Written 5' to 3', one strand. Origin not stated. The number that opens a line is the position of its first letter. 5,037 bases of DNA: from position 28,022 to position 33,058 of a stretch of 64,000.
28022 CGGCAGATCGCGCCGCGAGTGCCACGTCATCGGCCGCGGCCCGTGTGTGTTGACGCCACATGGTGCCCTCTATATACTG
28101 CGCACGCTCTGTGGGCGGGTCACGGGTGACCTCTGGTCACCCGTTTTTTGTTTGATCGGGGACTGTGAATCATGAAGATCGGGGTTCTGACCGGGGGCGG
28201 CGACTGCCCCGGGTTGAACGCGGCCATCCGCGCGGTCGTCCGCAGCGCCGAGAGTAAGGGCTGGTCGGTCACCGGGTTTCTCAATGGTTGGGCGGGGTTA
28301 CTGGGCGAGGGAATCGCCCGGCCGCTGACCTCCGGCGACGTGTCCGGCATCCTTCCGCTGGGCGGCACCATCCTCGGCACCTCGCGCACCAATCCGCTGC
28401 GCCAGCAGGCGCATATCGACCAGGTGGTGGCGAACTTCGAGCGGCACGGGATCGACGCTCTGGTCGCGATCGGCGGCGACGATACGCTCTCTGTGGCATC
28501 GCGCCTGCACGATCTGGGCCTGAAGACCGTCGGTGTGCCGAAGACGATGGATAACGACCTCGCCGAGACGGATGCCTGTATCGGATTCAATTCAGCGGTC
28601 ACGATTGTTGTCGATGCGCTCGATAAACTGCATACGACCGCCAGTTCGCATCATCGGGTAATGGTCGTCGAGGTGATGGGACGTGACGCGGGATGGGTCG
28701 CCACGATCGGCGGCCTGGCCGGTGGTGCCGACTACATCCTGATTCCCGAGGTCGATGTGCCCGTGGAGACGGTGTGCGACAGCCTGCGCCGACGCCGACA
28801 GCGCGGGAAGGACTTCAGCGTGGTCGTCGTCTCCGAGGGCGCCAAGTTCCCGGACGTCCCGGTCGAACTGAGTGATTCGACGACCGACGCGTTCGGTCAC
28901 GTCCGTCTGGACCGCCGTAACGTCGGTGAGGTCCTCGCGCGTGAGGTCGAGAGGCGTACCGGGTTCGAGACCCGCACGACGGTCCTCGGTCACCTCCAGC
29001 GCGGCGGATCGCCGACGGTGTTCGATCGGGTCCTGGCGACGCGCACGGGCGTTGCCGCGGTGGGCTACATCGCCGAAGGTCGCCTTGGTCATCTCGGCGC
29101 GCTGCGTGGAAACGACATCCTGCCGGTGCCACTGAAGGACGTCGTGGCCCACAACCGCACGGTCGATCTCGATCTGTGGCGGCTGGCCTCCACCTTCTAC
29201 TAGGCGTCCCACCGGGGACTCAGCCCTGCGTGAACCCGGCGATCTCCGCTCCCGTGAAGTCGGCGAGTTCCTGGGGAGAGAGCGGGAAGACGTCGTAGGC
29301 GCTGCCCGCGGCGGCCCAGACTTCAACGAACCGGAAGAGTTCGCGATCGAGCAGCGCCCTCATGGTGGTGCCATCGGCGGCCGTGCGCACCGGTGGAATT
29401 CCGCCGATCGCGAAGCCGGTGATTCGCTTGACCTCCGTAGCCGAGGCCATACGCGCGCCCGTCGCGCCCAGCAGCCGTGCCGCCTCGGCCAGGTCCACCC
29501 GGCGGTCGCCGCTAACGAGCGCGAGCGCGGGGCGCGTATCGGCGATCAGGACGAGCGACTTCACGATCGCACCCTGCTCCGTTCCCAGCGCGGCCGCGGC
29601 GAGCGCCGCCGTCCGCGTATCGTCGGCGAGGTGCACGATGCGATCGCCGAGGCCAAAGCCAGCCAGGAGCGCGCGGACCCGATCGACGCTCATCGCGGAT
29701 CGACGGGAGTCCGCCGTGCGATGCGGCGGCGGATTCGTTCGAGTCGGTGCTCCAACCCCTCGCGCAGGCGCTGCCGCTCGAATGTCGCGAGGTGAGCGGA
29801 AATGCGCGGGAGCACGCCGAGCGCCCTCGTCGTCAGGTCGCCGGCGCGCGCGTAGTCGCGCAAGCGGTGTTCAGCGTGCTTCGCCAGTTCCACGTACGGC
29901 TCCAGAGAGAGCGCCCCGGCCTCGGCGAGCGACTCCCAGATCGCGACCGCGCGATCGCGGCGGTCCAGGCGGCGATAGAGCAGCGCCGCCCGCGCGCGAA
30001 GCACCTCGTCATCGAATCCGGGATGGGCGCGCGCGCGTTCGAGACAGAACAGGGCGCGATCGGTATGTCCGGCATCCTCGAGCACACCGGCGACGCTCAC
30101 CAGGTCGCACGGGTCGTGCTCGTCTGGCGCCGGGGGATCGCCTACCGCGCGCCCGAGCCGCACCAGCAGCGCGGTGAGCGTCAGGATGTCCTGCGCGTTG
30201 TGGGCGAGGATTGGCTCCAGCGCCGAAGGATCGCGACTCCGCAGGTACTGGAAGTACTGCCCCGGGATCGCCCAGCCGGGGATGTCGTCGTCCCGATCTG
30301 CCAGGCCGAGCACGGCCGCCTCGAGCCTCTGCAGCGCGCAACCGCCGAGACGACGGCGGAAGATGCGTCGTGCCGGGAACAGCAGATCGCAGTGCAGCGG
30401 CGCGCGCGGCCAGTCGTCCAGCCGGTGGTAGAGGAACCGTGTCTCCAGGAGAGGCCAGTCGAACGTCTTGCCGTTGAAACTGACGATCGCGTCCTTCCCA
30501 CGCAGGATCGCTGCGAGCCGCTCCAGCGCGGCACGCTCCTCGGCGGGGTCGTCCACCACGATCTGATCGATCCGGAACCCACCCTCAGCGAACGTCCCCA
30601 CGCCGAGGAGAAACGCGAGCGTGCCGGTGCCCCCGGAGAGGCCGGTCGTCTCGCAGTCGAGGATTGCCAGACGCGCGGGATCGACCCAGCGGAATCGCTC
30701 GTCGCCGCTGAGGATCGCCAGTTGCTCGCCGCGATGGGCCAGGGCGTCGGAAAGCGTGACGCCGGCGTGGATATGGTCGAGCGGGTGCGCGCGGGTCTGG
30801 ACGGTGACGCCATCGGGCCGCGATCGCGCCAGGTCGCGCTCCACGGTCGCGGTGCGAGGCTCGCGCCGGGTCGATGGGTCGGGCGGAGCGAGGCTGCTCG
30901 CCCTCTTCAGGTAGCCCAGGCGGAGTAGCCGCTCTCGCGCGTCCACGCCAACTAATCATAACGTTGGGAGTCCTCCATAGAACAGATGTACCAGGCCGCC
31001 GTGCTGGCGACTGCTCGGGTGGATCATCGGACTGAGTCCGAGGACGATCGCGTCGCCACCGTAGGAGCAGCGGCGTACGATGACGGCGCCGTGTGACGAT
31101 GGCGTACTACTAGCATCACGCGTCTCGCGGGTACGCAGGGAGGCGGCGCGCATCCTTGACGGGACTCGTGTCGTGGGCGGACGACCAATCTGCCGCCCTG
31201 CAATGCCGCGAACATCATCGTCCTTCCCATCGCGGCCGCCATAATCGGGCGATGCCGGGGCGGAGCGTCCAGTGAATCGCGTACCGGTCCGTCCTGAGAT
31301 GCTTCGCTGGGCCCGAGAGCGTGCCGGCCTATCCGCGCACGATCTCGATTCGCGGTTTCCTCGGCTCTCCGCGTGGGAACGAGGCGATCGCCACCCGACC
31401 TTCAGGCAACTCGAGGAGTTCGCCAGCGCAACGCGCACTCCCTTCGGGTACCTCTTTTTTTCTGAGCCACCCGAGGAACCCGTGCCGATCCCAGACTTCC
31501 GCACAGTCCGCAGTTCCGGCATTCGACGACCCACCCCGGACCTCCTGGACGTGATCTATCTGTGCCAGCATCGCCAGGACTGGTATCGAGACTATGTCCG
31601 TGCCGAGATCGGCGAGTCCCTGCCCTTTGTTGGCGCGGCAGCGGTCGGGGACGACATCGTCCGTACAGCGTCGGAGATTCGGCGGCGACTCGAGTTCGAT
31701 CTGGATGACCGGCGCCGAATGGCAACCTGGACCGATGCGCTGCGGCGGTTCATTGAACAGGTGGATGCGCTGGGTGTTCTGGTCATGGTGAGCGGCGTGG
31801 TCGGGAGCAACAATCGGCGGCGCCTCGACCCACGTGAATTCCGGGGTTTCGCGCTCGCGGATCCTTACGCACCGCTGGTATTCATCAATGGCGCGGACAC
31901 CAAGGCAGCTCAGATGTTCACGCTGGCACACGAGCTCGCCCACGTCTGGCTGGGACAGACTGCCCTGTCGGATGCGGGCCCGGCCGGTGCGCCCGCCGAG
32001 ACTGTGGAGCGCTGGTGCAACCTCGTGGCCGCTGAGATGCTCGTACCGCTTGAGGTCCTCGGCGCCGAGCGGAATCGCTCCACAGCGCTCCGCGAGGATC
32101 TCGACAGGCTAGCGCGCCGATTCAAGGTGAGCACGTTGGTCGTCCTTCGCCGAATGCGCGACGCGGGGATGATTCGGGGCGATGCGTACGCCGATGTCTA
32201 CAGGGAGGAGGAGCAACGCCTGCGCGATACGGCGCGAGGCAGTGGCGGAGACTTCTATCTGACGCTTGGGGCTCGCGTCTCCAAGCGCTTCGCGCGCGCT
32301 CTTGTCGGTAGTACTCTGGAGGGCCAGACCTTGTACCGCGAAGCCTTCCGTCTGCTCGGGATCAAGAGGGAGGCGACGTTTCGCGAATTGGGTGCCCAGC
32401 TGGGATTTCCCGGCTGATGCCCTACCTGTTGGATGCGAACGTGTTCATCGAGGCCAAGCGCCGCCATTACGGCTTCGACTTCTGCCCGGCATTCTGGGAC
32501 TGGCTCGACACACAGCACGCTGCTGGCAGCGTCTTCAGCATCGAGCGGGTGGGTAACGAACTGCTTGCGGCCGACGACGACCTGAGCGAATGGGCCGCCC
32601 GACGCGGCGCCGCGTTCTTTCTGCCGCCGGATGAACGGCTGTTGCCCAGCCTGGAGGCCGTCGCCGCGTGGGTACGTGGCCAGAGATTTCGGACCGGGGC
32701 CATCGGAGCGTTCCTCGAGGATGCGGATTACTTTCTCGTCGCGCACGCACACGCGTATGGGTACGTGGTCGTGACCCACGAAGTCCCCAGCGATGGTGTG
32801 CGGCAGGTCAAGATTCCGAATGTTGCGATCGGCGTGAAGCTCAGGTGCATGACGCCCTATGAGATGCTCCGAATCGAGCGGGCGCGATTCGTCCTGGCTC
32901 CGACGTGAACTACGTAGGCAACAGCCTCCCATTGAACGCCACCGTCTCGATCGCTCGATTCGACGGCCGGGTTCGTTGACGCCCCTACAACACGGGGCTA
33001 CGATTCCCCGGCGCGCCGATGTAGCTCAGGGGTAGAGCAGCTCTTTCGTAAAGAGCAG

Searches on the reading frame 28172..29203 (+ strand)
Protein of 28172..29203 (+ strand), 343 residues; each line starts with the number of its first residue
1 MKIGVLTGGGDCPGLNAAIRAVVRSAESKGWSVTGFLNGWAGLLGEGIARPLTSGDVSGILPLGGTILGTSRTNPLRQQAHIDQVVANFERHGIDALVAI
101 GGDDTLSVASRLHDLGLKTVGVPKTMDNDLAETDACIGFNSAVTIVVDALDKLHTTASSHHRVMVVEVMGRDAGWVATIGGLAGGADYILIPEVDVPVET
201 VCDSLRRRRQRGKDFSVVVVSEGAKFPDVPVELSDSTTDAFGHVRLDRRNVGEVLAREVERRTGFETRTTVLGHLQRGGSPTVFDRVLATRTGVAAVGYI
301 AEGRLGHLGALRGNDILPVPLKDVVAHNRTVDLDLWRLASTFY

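Call 47: search_protein_families(library=pfam, proteins=[window:28172-29203:+], max_evalue=0.00001)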
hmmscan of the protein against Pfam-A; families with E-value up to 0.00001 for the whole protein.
window:28172-29203:+ (343 aa): 1 family
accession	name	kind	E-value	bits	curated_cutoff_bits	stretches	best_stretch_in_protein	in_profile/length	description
PF00365.25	PFK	-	1.5e-107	359.5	30.9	1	2-298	1-275/277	Phosphofructokinase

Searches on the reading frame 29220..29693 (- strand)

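Call 47: search_protein_families(library=pfam, proteins=[window:29220-29693:-], max_evalue=0.00001)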
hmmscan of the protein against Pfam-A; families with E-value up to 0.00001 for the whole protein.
window:29220-29693:- (157 aa): 1 family
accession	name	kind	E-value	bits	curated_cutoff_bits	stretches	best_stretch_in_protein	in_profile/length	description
PF04073.20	tRNA_edit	-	2.7e-26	92.5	25.5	1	25-146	3-123/123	Aminoacyl-tRNA editing domain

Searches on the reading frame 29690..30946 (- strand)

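Call 47: search_protein_families(library=pfam, proteins=[window:29690-30946:-], max_evalue=0.00001)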
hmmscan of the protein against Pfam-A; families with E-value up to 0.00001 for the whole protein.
window:29690-30946:- (418 aa): 1 family
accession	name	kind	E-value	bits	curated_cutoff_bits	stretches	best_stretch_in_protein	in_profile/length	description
PF13482.12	RNase_H_2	-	1.2e-34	120.1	22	1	95-263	2-163/165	RNase_H superfamily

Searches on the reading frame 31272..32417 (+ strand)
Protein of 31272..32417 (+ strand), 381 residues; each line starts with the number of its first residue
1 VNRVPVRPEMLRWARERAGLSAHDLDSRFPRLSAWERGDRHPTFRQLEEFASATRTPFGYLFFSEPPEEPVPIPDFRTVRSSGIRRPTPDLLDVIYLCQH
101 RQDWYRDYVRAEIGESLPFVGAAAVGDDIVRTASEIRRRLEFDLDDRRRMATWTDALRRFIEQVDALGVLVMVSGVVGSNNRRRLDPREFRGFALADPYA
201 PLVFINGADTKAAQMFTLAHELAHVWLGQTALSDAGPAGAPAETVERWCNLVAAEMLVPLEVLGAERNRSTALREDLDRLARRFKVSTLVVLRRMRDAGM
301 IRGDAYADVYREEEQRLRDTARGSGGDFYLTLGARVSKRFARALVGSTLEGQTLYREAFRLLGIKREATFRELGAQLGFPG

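Call 84: search_protein_families(library=pfam, proteins=[window:31272-32417:+], max_evalue=0.001)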
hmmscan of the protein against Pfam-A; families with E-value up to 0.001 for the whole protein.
window:31272-32417:+ (381 aa): 2 families
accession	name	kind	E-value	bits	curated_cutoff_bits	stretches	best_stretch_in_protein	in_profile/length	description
PF06114.19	Peptidase_M78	-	1e-15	58.1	22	1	166-295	3-122/123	IrrE N-terminal-like domain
PF01381.28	HTH_3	-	3.2e-06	27.5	23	1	11-61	1-55/55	Helix-turn-helix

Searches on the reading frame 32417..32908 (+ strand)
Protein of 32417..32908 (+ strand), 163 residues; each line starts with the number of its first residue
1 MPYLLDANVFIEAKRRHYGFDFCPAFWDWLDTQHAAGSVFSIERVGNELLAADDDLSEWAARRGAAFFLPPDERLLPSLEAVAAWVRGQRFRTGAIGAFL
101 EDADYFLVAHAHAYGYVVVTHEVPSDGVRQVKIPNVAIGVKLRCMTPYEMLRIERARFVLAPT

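Call 47: search_protein_families(library=pfam, proteins=[window:32417-32908:+], max_evalue=0.00001)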
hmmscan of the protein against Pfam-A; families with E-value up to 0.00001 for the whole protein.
window:32417-32908:+ (163 aa): 1 family
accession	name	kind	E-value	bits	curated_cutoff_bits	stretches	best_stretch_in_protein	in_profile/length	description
PF14367.12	DUF4411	-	1.1e-50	172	23.5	1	3-158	1-159/159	Domain of unknown function (DUF4411)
